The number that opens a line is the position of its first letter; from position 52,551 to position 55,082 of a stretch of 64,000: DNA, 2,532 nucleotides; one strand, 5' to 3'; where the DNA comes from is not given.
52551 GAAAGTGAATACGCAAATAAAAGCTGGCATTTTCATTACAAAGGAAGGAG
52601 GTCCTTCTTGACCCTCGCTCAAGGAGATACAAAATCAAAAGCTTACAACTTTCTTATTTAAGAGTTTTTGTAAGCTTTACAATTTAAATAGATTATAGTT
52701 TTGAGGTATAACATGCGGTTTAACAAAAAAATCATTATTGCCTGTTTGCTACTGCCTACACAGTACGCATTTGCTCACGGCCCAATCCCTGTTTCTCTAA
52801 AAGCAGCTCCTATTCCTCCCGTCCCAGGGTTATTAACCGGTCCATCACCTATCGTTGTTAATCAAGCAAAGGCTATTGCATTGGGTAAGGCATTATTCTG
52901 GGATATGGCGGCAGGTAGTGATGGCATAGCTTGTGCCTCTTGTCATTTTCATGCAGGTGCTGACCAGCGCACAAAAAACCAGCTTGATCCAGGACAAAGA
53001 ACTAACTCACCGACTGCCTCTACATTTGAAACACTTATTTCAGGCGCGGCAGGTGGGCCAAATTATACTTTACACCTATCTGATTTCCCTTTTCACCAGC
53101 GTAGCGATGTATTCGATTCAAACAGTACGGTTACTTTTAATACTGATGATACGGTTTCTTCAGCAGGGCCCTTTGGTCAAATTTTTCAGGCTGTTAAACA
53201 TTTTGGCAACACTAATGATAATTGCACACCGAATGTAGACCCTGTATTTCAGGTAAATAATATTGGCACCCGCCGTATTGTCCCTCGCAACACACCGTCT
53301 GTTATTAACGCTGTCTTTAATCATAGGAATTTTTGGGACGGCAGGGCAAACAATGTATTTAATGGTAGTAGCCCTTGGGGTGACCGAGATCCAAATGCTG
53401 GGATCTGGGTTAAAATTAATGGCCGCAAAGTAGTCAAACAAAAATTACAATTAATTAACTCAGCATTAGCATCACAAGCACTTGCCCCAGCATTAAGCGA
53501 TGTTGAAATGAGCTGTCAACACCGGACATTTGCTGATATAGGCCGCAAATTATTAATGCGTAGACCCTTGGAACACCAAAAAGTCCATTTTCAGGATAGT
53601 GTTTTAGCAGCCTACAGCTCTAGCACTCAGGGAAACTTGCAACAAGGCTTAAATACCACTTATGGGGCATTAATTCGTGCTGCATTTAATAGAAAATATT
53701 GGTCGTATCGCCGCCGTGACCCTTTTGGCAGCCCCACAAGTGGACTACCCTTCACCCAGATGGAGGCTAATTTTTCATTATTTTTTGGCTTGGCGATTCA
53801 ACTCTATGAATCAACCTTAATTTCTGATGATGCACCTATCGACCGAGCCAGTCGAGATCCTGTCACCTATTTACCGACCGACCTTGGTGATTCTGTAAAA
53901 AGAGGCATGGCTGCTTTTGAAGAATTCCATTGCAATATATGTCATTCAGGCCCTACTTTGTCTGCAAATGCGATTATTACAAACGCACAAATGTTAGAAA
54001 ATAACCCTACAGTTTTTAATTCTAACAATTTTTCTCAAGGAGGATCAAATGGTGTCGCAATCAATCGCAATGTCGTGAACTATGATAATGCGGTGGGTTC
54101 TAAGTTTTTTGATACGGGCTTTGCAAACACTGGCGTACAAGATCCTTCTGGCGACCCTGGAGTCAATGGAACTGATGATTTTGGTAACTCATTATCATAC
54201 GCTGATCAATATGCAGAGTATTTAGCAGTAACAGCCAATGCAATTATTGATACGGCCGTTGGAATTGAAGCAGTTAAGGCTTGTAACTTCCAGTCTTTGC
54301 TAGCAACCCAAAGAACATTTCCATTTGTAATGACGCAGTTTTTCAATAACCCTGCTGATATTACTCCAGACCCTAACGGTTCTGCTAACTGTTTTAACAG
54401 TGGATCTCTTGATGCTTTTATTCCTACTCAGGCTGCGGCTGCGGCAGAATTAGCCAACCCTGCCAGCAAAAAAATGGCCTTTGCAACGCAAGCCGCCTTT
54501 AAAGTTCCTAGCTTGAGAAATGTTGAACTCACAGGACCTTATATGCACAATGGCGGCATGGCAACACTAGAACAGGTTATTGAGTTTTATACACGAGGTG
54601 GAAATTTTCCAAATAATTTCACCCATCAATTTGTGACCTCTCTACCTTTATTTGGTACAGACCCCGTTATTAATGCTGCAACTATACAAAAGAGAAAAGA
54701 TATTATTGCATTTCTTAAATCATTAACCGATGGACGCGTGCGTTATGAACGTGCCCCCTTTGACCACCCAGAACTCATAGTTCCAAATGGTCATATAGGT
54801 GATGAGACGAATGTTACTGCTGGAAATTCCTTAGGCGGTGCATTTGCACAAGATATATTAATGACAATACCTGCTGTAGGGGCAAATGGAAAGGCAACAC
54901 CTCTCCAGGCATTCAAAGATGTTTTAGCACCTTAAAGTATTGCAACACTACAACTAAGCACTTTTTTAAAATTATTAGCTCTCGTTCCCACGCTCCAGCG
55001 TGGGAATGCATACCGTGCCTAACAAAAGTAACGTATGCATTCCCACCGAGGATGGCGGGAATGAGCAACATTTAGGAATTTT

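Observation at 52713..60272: Two long-form di-heme CCP/MauG paralogues under purifying selection, each next to a ~270-aa secreted PEP-CTERM protein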

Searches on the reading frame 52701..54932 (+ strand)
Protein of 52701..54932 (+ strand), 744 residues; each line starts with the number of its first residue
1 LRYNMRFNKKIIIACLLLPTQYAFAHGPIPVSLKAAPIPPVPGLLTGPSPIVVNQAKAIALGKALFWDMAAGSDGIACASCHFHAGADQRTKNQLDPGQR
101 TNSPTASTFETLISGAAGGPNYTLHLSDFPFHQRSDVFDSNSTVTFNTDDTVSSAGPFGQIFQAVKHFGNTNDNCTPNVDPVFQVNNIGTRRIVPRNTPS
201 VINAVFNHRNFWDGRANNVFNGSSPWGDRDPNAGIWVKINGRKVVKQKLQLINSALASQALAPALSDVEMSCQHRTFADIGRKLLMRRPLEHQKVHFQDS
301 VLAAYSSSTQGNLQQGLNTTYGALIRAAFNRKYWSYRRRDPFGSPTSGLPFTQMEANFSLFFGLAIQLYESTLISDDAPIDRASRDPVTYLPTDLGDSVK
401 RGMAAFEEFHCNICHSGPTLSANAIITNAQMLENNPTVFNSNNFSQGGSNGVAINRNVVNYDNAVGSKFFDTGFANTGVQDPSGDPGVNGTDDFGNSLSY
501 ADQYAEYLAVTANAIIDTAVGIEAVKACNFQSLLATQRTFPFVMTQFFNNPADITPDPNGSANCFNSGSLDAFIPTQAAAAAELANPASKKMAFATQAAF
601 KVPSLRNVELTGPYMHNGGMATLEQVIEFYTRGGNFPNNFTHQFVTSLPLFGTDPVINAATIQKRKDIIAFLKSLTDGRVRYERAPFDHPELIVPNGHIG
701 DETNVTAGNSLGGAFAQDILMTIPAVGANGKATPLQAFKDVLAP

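Call 4: search_protein_families(library=pfam, proteins=[window:52701-54932:+], max_evalue=0.01)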
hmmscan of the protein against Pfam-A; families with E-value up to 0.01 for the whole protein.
window:52701-54932:+ (744 aa): 2 families
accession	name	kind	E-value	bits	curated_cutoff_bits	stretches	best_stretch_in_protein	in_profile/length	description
PF03150.19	CCP_MauG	-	8.5e-19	69.1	25.6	2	188-385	42-145/149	Di-haem cytochrome c peroxidase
PF21419.2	RoxA-like_Cyt-c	-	0.0042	17.1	26.7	0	603-632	5-34/39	RoxA-like, cytochrome c-like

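Call 5: search_protein_families(library=ncbifam, proteins=[window:52701-54932:+], max_evalue=0.01)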
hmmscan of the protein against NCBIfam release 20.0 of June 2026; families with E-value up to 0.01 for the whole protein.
window:52701-54932:+ (744 aa): 5 families
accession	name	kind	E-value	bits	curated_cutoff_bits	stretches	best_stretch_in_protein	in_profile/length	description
TIGR04039.1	MXAN_0977_Heme2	hypoth_equivalog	4.7e-24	85.1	362.85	1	596-680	241-326/336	MbnH family di-heme enzyme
TIGR03791.1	TTQ_mauG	equivalog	5.8e-19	68.4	443.85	1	595-636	209-250/291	tryptophan tryptophylquinone biosynthesis enzyme MauG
TIGR03981.2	SAM_quin_mod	hypoth_equivalog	7.7e-08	31.6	340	1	599-630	327-358/411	His-Xaa-Ser system-associated MauG-like protein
NF040606.1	CytoC_perox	subfamily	0.00059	19.1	150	1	399-627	298-453/524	di-heme-cytochrome C peroxidase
NF052341.1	hydrazine_gamma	equivalog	0.0054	15.7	625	0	599-628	280-309/339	hydrazine synthase subunit gamma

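Call 6: search_solved_structures(query=window:52701-54932:+, max_evalue=1, show_alignments=2)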
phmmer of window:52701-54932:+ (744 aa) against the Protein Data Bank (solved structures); distinct sequences matched with E-value up to 1: 32.
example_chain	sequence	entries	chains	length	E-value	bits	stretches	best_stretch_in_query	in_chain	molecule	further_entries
1nml_A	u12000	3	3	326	7e-17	64.2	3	362-421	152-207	di-haem cytochrome c peroxidase | Cytochrome c peroxidase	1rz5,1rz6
6e1c_A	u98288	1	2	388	3.9e-16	61.7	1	599-679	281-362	Di-heme enzyme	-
3o5c_A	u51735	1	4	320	2.1e-13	52.7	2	595-629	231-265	Cytochrome c551 peroxidase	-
1eb7_A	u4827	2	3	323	2.9e-13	52.2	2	194-219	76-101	CYTOCHROME C551 PEROXIDASE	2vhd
1iqc_A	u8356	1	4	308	4e-13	51.8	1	582-632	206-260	di-heme peroxidase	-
2c1u_A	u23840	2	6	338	6.3e-13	51.1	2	194-219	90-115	DI-HAEM CYTOCHROME C PEROXIDASE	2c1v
4aao_A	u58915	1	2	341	1.2e-12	50.2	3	193-219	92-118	CYTOCHROME C551 PEROXIDASE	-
4aal_A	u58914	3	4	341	1.6e-12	49.8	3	194-219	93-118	CYTOCHROME C551 PEROXIDASE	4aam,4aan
9qdt_A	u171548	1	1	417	2.5e-12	49.1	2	600-632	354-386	Probable cytochrome c peroxidase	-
3hq8_A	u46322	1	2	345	9.5e-11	43.9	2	194-219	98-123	Cytochrome c551 peroxidase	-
3hq6_A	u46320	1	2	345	1e-10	43.8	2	194-219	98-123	Cytochrome c551 peroxidase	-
3hq9_A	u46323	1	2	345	1.1e-10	43.8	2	194-219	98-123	Cytochrome c551 peroxidase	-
3hq7_A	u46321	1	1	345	9.5e-10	40.6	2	194-219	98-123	Cytochrome c551 peroxidase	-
1zzh_A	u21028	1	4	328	2e-08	36.2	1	194-219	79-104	cytochrome c peroxidase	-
4o1q_A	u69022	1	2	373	8.2e-07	30.9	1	596-632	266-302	Methylamine utilization protein MauG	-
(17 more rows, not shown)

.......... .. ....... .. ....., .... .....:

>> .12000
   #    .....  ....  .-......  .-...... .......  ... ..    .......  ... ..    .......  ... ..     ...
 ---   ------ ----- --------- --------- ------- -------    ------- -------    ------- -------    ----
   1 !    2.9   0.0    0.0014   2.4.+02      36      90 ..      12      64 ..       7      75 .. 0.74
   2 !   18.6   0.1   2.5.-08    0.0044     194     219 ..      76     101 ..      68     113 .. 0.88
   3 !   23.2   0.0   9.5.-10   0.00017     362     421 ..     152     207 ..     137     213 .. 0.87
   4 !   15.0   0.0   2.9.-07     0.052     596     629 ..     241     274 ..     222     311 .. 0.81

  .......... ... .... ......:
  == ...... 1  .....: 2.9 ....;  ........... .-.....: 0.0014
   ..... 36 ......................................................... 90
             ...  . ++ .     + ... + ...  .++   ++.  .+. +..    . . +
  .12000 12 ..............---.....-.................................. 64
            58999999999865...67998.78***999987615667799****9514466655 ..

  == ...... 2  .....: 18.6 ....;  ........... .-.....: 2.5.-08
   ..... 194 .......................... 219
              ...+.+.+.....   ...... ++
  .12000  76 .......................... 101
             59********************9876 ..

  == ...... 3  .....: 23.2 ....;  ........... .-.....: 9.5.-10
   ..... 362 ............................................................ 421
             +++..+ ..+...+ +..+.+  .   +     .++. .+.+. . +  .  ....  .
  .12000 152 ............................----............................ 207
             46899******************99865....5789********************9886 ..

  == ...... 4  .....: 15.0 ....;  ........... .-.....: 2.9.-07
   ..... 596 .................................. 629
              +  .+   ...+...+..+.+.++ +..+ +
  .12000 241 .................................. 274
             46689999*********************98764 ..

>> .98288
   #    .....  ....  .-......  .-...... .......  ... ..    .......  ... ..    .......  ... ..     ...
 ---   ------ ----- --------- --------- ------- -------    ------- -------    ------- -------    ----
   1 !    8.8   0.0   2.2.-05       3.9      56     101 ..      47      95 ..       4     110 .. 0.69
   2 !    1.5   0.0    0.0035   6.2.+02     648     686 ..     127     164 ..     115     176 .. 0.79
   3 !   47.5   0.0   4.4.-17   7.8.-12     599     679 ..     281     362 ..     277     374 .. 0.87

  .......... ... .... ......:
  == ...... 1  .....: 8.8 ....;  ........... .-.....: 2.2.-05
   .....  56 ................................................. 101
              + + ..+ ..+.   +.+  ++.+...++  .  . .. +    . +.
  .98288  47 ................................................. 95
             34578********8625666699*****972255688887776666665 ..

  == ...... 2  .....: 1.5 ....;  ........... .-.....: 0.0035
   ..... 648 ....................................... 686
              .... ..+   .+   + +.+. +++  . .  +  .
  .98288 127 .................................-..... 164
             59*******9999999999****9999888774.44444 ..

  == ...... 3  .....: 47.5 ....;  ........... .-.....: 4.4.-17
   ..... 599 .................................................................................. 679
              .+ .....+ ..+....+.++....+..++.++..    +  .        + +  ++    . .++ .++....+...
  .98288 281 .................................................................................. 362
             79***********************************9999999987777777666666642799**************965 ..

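Call 7: find_homologous_proteins(query=window:52701-54932:+, max_evalue=1e-10)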
Query window:52701-54932:+ (744 aa): 7854 proteins with E <= 1e-10 among 8000 candidates; the best 120 are listed.
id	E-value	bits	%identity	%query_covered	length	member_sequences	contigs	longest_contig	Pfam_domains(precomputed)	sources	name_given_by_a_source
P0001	0.0e+0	1699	100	99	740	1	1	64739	PF03150.20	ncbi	-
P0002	0.0e+0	1526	89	99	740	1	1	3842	PF03150.20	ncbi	ncbi:MAG: cytochrome c peroxidase [Methylococcales bacterium]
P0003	0.0e+0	1310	76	99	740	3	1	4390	PF03150.20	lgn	-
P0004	0.0e+0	1099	66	99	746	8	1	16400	PF03150.20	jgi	jgi:cytochrome c peroxidase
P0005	0.0e+0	1098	66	99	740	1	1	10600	PF03150.20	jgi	jgi:cytochrome c peroxidase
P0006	0.0e+0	1096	66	99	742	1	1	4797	PF03150.20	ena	-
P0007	0.0e+0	1092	66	99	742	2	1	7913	PF03150.20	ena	-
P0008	0.0e+0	1084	66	99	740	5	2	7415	PF03150.20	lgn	-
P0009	0.0e+0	1082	66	99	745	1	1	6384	PF03150.20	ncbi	-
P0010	0.0e+0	1060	65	97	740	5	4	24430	PF03150.20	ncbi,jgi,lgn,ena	-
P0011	0.0e+0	1054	64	99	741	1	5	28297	PF03150.20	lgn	-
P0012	0.0e+0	1053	63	99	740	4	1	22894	PF03150.20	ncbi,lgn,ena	-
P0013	0.0e+0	1046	64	99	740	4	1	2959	PF03150.20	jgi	-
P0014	0.0e+0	1042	63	99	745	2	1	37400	PF03150.20,PF21419.3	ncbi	-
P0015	0.0e+0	1034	63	98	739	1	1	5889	PF03150.20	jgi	jgi:cytochrome c peroxidase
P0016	0.0e+0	1025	63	98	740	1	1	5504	PF03150.20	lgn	-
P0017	0.0e+0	1020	62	99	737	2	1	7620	PF03150.20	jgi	-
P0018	4.9e-297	1005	61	99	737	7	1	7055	PF03150.20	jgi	-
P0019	3.9e-296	1002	64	97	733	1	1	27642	PF03150.20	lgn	-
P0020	1.6e-294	997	61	97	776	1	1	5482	PF03150.20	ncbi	-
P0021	2.0e-289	980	61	99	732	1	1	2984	PF03150.20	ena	-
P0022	2.7e-276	937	58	99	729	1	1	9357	PF03150.20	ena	-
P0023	2.1e-273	927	58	99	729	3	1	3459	PF03150.20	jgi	-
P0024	5.0e-272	923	58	98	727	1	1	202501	PF03150.20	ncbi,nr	ncbi:MAG: cytochrome-c peroxidase [Methylococcaceae bacterium]|nr:cytochrome-c peroxidase [Methyloco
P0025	2.7e-268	910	57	99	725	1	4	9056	PF03150.20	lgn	-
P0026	1.6e-266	904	55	99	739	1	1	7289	PF03150.20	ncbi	-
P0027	6.3e-265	899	56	99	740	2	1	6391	PF03150.20,PF00034.27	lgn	-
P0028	6.5e-265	899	56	99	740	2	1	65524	PF03150.20,PF00034.27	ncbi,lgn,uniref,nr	ncbi:cytochrome-c peroxidase [Methylicorpusculum sp.]|uniref:cytochrome-c peroxidase n=1 Tax=Methyli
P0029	3.6e-263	893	55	99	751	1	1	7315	PF03150.20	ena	-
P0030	9.1e-262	889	56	99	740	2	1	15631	PF03150.20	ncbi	-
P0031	1.2e-261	888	55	99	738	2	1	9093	PF03150.20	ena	-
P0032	5.0e-261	886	55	100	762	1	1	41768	PF03150.20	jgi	jgi:cytochrome c peroxidase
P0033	8.9e-260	882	55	99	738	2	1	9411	PF03150.20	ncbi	-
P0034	3.7e-258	877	55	99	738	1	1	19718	PF03150.20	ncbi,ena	-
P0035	2.3e-257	874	54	99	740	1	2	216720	PF03150.20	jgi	jgi:cytochrome c peroxidase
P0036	1.3e-255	868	54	99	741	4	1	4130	PF03150.20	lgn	-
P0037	4.0e-255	867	56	99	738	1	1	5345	PF03150.20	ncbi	ncbi:MAG: cytochrome c peroxidase [Methylococcales bacterium]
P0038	8.3e-254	862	55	99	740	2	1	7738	PF03150.20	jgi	-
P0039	1.3e-253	862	54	99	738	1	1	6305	PF03150.20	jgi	jgi:cytochrome c peroxidase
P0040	1.7e-253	861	53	99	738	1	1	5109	PF03150.20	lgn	-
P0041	7.3e-253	859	54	99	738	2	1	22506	PF03150.20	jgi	-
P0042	8.2e-253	859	54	99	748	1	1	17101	PF03150.20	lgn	-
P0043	2.2e-252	858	54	99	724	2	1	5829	PF03150.20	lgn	-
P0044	3.8e-252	857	55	99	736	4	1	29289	PF03150.20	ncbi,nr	ncbi:MAG: cytochrome-c peroxidase [Methylococcales bacterium]|nr:cytochrome-c peroxidase [Methylococ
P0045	6.3e-252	856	54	99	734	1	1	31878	PF03150.20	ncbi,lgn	ncbi:MAG: cytochrome c peroxidase [Methylococcales bacterium]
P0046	2.6e-251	854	55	99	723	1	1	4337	PF03150.20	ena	-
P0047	2.8e-251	854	55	99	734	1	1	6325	PF03150.20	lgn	-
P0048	3.0e-250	851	54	99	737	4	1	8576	PF03150.20,PF21419.3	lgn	-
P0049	8.1e-250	849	55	99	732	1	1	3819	PF03150.20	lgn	-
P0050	4.8e-249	847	54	99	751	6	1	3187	PF03150.20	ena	-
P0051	3.7e-248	844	53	99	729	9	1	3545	PF03150.20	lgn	-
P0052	8.4e-248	843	54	99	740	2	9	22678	PF03150.20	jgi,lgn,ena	-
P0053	1.1e-247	842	55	99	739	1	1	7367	PF03150.20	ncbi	ncbi:MAG: cytochrome c peroxidase [Methylococcales bacterium]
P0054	1.5e-247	842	54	99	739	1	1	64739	PF03150.20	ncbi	-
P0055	7.2e-247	839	54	98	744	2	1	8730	PF03150.20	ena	-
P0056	7.9e-247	839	56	95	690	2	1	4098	PF03150.20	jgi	jgi:cytochrome c peroxidase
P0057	7.9e-247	839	54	99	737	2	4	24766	PF03150.20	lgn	-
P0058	3.1e-246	837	54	99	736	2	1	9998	PF03150.20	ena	-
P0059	1.1e-245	836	53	99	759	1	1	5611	PF03150.20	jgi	-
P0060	1.1e-245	835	53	99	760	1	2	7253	PF03150.20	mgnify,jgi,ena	mgnify:CR=1 FL=1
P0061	1.2e-245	835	53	99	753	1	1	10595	PF03150.20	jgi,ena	-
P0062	1.1e-244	832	53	99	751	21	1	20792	PF03150.20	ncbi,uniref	ncbi:cytochrome c peroxidase [Methylocaldum sp.]|uniref:cytochrome c peroxidase n=1 Tax=Methylocaldu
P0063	1.2e-244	832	54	97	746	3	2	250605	PF03150.20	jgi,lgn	jgi:cytochrome c peroxidase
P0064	2.0e-244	831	53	99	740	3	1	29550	PF03150.20,PF21419.3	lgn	-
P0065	6.3e-244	830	53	98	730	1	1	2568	PF03150.20,PF00034.27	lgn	-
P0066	6.3e-244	830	53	97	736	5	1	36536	PF03150.20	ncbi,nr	ncbi:MAG: cytochrome-c peroxidase [Methylococcaceae bacterium]|nr:cytochrome-c peroxidase [Methyloco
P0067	1.9e-243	828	53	98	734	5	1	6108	PF03150.20,PF00034.27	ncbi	-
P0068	3.7e-243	827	54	99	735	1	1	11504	PF03150.20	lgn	-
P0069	5.0e-243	827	53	99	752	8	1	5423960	PF03150.20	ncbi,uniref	ncbi:cytochrome c peroxidase [Methylomonas sp. BW4-1]|uniref:cytochrome c peroxidase n=1 Tax=Methylo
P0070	6.8e-243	826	52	99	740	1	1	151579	PF03150.20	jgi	jgi:cytochrome c peroxidase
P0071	7.0e-243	826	53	98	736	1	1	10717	PF03150.20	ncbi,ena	-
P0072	1.6e-242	825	53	99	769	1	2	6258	PF03150.20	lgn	-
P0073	2.1e-242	825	53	99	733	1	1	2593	PF03150.20,PF00034.27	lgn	-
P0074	4.2e-242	824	53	99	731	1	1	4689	PF03150.20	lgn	-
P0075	5.5e-242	823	52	99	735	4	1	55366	PF03150.20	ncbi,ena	-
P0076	1.3e-241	822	53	97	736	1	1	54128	PF03150.20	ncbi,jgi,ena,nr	ncbi:MAG: cytochrome-c peroxidase [Methylococcaceae bacterium]|nr:cytochrome-c peroxidase [Methyloco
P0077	2.6e-241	821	53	99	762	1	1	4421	PF03150.20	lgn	-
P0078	5.8e-241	820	52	99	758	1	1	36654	PF03150.20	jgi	jgi:cytochrome c peroxidase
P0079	6.9e-241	820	53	99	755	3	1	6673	PF03150.20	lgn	-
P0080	8.6e-241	819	53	97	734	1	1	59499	PF03150.20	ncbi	ncbi:MAG: cytochrome-c peroxidase [Methylomonas sp.]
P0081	8.9e-241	819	53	99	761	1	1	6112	PF03150.20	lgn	-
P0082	1.3e-240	819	53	99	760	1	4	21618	PF03150.20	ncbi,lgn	-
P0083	1.7e-240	818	54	97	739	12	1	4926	PF03150.20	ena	-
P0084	2.6e-240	818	53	99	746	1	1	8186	PF03150.20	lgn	-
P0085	2.6e-240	818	53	99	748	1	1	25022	PF03150.20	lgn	-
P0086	3.0e-240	818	53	99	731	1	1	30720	PF03150.20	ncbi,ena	-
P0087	3.0e-240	818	51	99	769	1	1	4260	PF03150.20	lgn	-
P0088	5.3e-240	817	54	97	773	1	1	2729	PF03150.20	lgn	-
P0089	1.1e-239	816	53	99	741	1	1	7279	PF03150.20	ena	-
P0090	1.6e-239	815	52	99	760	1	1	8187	PF03150.20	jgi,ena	-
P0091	2.5e-239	815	52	99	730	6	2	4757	PF03150.20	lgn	-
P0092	3.9e-239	814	52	99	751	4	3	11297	PF03150.20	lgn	-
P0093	4.5e-239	814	53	97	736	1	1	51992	PF03150.20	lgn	-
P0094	4.9e-239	814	53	99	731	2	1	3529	PF03150.20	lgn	-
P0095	5.9e-239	813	52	99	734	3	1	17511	PF03150.20,PF00034.27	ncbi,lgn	-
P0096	9.8e-239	813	52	99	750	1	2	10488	PF03150.20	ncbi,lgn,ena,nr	ncbi:MAG TPA: cytochrome c peroxidase [Methylococcaceae bacterium]|nr:cytochrome c peroxidase [Methy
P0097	1.1e-238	812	52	99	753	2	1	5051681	PF03150.20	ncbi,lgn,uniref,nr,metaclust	ncbi:cytochrome-c peroxidase [Methylomonas methanica]|uniref:Di-heme cytochrome c peroxidase n=1 Tax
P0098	1.8e-238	812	52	99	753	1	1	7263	PF03150.20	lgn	-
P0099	1.9e-238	812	53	96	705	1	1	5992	PF03150.20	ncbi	ncbi:MAG: cytochrome-c peroxidase [Methylomonas sp.]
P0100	2.6e-238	811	52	99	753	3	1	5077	PF03150.20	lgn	-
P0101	5.3e-238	810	53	99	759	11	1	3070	PF03150.20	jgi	-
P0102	6.2e-238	810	54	99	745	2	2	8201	PF03150.20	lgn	-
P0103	8.2e-238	810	52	99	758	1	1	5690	PF03150.20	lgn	-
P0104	9.6e-238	809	52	99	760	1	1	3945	PF03150.20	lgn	-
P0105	9.7e-238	809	52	99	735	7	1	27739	PF03150.20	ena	-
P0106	1.0e-237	809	53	99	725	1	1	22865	PF03150.20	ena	-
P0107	1.1e-237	809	53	99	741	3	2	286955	PF03150.20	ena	-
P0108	1.2e-237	809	52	99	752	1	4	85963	PF03150.20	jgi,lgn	-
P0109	1.4e-237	809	52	99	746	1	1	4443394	PF03150.20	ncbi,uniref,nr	ncbi:cytochrome c peroxidase [Methylococcus sp. EFPC2]|uniref:cytochrome c peroxidase n=1 Tax=Methyl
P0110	3.2e-237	808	52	99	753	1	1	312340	PF03150.20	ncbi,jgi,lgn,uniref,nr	ncbi:MAG: cytochrome C peroxidase [Methylomonas sp.]|jgi:cytochrome c peroxidase|uniref:cytochrome-c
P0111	3.2e-237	808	52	99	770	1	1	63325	PF03150.20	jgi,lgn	-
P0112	3.5e-237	807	51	99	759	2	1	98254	PF03150.20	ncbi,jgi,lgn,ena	-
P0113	3.6e-237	807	51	99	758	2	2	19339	PF03150.20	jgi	-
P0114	4.2e-237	807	52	96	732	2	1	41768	PF03150.20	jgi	jgi:cytochrome c peroxidase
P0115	4.4e-237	807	54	96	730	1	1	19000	PF03150.20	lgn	-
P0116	6.9e-237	806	52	99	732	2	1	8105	PF03150.20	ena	-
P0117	6.9e-237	806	52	96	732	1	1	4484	PF03150.20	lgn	-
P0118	8.1e-237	806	52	99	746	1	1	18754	PF03150.20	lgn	-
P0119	1.5e-236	805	51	100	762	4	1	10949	PF03150.20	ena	-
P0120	1.7e-236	805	52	99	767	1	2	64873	PF03150.20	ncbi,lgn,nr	ncbi:MAG: cytochrome c peroxidase [Methylococcales bacterium]|nr:cytochrome C peroxidase [Methylococ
